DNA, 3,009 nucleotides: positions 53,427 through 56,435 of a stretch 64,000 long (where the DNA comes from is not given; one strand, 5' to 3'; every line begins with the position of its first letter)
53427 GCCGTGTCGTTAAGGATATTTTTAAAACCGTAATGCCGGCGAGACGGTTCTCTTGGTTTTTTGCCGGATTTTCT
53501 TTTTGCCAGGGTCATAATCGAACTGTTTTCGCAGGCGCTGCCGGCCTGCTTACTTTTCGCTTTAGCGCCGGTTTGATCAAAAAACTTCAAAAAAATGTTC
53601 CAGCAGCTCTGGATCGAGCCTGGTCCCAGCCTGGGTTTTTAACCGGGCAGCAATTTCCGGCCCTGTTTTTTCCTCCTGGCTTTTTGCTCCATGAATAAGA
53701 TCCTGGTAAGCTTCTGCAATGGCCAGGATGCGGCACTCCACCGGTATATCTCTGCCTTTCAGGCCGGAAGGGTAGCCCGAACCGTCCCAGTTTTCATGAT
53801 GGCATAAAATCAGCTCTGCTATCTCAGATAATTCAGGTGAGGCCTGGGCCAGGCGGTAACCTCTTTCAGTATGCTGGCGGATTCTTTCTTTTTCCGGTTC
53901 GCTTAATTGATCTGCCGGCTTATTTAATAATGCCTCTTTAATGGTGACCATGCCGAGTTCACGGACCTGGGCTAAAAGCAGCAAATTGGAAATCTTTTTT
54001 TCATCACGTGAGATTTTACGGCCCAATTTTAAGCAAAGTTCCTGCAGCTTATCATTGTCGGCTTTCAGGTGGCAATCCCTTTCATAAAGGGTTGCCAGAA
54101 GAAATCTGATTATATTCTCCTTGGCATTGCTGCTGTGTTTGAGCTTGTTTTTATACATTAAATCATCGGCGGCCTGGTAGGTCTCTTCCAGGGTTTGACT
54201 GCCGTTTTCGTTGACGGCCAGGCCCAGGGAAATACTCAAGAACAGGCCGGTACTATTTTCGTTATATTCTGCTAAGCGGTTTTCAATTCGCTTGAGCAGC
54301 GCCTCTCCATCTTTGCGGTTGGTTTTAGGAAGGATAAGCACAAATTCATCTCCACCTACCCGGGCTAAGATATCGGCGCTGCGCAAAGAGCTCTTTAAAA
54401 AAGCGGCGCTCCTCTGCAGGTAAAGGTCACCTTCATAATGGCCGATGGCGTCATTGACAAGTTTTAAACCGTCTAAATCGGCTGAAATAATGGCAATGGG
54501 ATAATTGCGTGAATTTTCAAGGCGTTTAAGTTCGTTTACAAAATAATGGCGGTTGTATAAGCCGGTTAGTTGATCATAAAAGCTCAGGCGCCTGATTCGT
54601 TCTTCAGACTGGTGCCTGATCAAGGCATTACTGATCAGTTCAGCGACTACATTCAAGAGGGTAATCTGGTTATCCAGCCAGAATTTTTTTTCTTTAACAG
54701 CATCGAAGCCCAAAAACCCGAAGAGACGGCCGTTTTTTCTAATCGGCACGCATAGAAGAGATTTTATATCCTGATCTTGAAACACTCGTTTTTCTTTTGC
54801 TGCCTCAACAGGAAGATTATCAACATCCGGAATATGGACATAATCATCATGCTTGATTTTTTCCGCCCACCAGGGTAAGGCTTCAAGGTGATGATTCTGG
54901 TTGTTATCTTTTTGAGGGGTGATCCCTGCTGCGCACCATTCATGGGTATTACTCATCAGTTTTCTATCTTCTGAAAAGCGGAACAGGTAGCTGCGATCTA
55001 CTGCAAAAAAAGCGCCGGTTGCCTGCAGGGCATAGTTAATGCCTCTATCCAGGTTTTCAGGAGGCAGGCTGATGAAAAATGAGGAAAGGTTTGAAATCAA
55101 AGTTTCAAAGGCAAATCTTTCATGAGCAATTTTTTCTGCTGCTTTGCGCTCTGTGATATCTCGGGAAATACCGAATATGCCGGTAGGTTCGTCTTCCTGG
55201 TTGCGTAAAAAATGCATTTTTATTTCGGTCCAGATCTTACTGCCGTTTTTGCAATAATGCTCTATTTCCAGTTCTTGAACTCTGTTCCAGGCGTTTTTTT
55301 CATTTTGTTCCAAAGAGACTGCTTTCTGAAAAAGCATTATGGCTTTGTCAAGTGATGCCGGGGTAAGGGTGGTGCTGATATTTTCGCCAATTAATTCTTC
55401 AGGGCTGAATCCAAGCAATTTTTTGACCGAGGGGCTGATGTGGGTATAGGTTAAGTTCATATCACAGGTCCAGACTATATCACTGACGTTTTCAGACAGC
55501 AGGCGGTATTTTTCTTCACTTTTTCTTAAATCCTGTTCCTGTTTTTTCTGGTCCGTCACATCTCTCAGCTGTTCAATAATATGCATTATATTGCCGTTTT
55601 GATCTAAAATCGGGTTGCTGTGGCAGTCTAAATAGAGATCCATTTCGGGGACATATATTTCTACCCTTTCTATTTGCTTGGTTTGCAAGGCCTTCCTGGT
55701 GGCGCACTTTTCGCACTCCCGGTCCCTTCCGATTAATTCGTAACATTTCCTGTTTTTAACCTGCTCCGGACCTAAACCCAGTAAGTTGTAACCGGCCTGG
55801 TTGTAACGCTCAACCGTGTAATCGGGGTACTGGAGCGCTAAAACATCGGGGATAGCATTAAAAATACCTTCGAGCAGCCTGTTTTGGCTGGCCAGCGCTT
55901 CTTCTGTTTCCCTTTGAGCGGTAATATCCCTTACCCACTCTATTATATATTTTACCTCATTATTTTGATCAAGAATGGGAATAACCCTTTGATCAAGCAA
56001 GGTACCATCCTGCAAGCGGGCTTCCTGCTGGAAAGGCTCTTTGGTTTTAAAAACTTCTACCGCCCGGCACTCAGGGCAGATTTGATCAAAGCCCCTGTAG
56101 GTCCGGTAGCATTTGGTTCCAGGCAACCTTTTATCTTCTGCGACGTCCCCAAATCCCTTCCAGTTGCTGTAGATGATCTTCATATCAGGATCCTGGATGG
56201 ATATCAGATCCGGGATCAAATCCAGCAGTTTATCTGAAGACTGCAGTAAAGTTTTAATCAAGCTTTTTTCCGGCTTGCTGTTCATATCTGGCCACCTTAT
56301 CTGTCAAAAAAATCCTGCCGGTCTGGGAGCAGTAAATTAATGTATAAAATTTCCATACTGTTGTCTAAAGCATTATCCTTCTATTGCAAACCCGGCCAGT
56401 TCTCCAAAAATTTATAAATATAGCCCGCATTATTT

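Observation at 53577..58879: Tandem paralogous PAS-GGDEF-HD-GYP proteins: the upstream copy has HD changed to RE and Cys-motif PAS domains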

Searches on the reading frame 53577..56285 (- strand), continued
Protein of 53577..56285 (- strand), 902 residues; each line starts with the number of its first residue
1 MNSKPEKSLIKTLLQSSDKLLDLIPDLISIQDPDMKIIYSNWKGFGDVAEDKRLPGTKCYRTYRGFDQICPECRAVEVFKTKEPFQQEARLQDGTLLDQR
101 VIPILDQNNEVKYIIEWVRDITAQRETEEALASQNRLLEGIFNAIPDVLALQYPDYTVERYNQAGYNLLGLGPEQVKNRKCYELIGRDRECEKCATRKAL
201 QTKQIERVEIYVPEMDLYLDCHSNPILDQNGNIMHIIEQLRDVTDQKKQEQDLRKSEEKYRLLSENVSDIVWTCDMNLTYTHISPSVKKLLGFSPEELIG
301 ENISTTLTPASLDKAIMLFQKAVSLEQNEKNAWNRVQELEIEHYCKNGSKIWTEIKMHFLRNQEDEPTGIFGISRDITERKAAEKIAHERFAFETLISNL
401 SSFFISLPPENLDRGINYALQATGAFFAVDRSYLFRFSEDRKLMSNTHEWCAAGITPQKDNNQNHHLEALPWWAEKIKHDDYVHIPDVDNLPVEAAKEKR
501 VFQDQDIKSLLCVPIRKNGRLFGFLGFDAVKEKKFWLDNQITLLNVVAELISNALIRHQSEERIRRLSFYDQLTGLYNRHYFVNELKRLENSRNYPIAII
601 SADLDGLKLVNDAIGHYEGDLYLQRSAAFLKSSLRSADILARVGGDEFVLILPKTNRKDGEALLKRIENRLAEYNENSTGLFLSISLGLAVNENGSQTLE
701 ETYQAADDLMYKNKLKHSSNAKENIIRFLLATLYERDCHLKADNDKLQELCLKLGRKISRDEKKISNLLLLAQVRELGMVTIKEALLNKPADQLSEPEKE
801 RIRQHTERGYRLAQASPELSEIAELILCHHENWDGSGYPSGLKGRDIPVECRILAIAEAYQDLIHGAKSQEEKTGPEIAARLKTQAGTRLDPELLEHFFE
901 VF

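Call 19: find_related_loci(query=window:53577-56285:-, collection=genome_contigs, flank=10000)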
Query window:53577-56285:- (902 aa) in genome_contigs; peptide patterns used: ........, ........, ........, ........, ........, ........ (x = any residue, [..] = any of these).
275 stretches matched a pattern; 244 encode a relative of the query (tblastn E <= 1e-3); the best 80 are kept; 80 distinct loci.
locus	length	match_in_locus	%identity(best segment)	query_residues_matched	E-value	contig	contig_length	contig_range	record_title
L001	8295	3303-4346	40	551-901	2e-73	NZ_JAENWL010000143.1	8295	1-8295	MAG: Clostridium sp. isolate 5_8_m_bin11 k141_19736_length_8295_cov_110.1462, whole genome shotgun sequence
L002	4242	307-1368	38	545-901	3e-69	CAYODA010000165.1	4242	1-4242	MAG TPA_asm: uncultured Syntrophomonadaceae bacterium isolate binchicken_co32_476 genome assembly, contig: NODE_38905_le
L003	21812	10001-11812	34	120-898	4e-62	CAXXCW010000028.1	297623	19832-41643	MAG: uncultured Sphaerochaeta sp. isolate 12eae6fc-2e1c-4f9a-baf8-f1695dc07ac7 genome assembly, contig: contig_28, whole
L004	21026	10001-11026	36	557-902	1e-60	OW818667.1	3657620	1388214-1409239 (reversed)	metagenome genome assembly, chromosome: 1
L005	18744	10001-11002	36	543-892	1e-59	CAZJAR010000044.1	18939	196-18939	MAG TPA_asm: uncultured Synergistaceae bacterium isolate SRP294416_co1_386 genome assembly, contig: NODE_5804_length_189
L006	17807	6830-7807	31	571-902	5e-47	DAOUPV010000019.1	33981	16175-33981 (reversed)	MAG TPA_asm: Clostridia bacterium isolate CSMAG_109 CSMAG_109_k141_555431_length_33981_cov_34.9779, whole genome shotgun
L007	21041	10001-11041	33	352-714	2e-46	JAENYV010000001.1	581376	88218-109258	MAG: Dethiobacter alkaliphilus isolate BL5_bin.7 BL5_bin7_NODE_6_length_581376_cov_24.251844, whole genome shotgun seque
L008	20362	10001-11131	32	527-900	2e-45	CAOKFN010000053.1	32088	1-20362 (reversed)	MAG TPA_asm: uncultured bacterium isolate SRR15604618_bin.38_metawrap_v1.3_MAG genome assembly, contig: NODE.1807_length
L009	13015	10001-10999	28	562-898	5e-43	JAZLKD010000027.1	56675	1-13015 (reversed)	MAG: Treponema sp. isolate T1900044960_TA20190018.MAGScoT_cleanbin_000029 SGB_3929_k141_77079, whole genome shotgun sequ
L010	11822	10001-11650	39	373-902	6e-40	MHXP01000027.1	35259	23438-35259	MAG: Planctomycetes bacterium GWA2_39_15 gwa2_scaffold_1381, whole genome shotgun sequence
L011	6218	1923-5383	40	238-902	2e-39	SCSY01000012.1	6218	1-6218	MAG: Nitrospirae bacterium isolate FW300_bin.22 FW300_bin.22-7087, whole genome shotgun sequence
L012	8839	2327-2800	46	557-716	4e-35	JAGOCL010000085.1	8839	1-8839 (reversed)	MAG: Spirochaetes bacterium isolate Go_SlDig_bin_318 Go_SlDig_24755_length_8839_cov_7.446051, whole genome shotgun seque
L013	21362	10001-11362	25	509-902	3e-32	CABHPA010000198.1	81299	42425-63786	MAG: Candidatus Melainabacteria bacterium isolate Melainabacteria_sp_nbed3b74 genome assembly, contig: NODE_932_length_8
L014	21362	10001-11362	26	509-902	2e-31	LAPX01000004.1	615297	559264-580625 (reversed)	Vampirovibrio chlorellavorus isolate NCIMB 11383 contig_4, whole genome shotgun sequence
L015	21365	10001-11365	26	509-902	3e-31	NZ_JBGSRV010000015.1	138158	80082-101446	MAG: Vampirovibrio sp. isolate JTS-AC367 k141_399393, whole genome shotgun sequence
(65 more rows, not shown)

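Call 20: find_encoding_contigs(protein=P0002, flank=10000, max_places=3)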
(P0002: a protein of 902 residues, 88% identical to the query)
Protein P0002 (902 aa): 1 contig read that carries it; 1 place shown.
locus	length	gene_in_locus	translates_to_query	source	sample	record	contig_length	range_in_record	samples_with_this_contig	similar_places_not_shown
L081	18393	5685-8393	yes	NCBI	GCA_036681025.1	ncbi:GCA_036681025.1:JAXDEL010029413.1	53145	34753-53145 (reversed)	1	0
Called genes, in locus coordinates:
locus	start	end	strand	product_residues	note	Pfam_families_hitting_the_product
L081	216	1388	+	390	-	PF02368:Big_2 (weak)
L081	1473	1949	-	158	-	PF00669:Flagellin_N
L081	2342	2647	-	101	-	PF02627:CMD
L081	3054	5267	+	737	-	PF13188:PAS_8 (faint), PF00989:PAS (faint), PF08448:PAS_4 (weak), PF08447:PAS_3, PF14598:PAS_11 (weak), PF00990:GGDEF, PF01966:HD, PF13487:HD_5, +1 more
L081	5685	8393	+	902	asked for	PF08448:PAS_4, PF13426:PAS_9, PF00989:PAS, PF08448:PAS_4, PF13426:PAS_9, PF01590:GAF, PF00990:GGDEF, PF13487:HD_5, +4 more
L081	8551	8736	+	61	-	-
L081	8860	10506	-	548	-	PF00583:Acetyltransf_1 (weak), PF00795:CN_hydrolase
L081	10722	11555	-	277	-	PF01972:SDH_protease, PF25145:NfeD1b_N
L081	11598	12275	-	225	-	PF01694:Rhomboid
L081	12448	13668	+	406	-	PF05145:AbrB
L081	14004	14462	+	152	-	PF01257:2Fe-2S_thioredx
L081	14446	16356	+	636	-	PF01512:Complex1_51K, PF10589:NADH_4Fe-4S, PF00037:Fer4, PF12797:Fer4_2 (weak), PF12837:Fer4_6 (weak), PF12838:Fer4_7 (weak), PF13187:Fer4_9 (weak), PF14697:Fer4_21, +1 more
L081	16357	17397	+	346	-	PF13510:Fer2_4, PF00037:Fer4 (faint), PF10588:NADH-G_4Fe-4S_3, PF22117:Fer4_Nqo3, PF12838:Fer4_7 (weak), PF04879:Molybdop_Fe4S4, PF00384:Molybdopterin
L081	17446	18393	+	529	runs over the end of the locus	PF00384:Molybdopterin, PF01568:Molydop_binding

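Call 21: find_encoding_contigs(protein=P0001, flank=10000, max_places=3)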
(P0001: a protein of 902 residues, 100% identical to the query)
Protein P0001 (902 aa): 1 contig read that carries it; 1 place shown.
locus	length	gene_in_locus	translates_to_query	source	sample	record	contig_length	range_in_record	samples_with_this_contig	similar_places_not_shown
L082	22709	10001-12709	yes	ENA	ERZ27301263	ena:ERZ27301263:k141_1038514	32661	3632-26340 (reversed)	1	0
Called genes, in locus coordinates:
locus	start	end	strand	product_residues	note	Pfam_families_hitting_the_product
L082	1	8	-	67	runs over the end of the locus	PF05168:HEPN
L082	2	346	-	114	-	PF22600:MTPAP-like_central (faint), PF01909:NTP_transf_2, PF18765:Polbeta (weak)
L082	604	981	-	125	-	PF01850:PIN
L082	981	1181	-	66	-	PF10047:DUF2281 (weak)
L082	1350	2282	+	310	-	-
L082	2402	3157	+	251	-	-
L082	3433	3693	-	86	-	PF00669:Flagellin_N (weak)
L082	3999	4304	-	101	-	PF02627:CMD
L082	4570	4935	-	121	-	-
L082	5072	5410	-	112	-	PF08447:PAS_3 (weak), PF00512:HisKA (weak)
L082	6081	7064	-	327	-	PF11335:DUF3137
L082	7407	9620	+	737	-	PF13188:PAS_8 (faint), PF13426:PAS_9 (faint), PF08448:PAS_4, PF08447:PAS_3, PF14598:PAS_11 (weak), PF00990:GGDEF, PF01966:HD, PF13487:HD_5, +1 more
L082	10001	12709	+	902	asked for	PF08448:PAS_4, PF13426:PAS_9, PF00989:PAS, PF08448:PAS_4, PF13426:PAS_9, PF01590:GAF, PF13185:GAF_2, PF00990:GGDEF, +4 more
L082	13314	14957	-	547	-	PF00583:Acetyltransf_1 (weak), PF00795:CN_hydrolase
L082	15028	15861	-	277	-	PF01972:SDH_protease, PF25145:NfeD1b_N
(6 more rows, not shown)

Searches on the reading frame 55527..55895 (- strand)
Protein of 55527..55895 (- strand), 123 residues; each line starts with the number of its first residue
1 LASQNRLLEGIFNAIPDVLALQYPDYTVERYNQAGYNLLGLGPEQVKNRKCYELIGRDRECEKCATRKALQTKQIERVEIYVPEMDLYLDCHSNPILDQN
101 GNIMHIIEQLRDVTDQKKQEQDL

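Call 50: find_homologous_proteins(query=window:55527-55895:-, max_evalue=0.00001)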
Query seq(123 aa): 2 candidates shared short words with the query, none scored E <= 0.00001.

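Call 59: search_protein_representatives(alignment_id=A2)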
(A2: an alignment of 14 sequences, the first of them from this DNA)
Query: 14 sequences, 122 profile positions. Proteins with E-value up to 0.001 (for the whole library): 43207; up to 1e-10: 9546; up to 1e-30: 664. The best 150 are listed.
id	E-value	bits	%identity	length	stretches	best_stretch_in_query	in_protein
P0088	3.6e-89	311.0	-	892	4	2-121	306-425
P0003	5.7e-83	291.0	-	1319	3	2-122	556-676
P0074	1.0e-79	280.5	-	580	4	1-121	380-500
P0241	2.1e-79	279.5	-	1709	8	12-121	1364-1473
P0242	5.2e-77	271.8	-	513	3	2-121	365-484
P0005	5.6e-77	271.7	-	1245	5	2-121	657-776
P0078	5.5e-75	265.2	-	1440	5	2-121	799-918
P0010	1.8e-74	263.6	-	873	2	2-121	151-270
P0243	1.3e-73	260.8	-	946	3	2-120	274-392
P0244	2.7e-73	259.8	-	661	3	2-121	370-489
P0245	8.1e-73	258.2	-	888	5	2-121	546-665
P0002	4.0e-72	256.0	-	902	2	1-121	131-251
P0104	6.9e-72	255.2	-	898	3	1-122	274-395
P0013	4.7e-71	252.5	-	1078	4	2-121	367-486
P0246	5.7e-71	252.3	-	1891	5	2-121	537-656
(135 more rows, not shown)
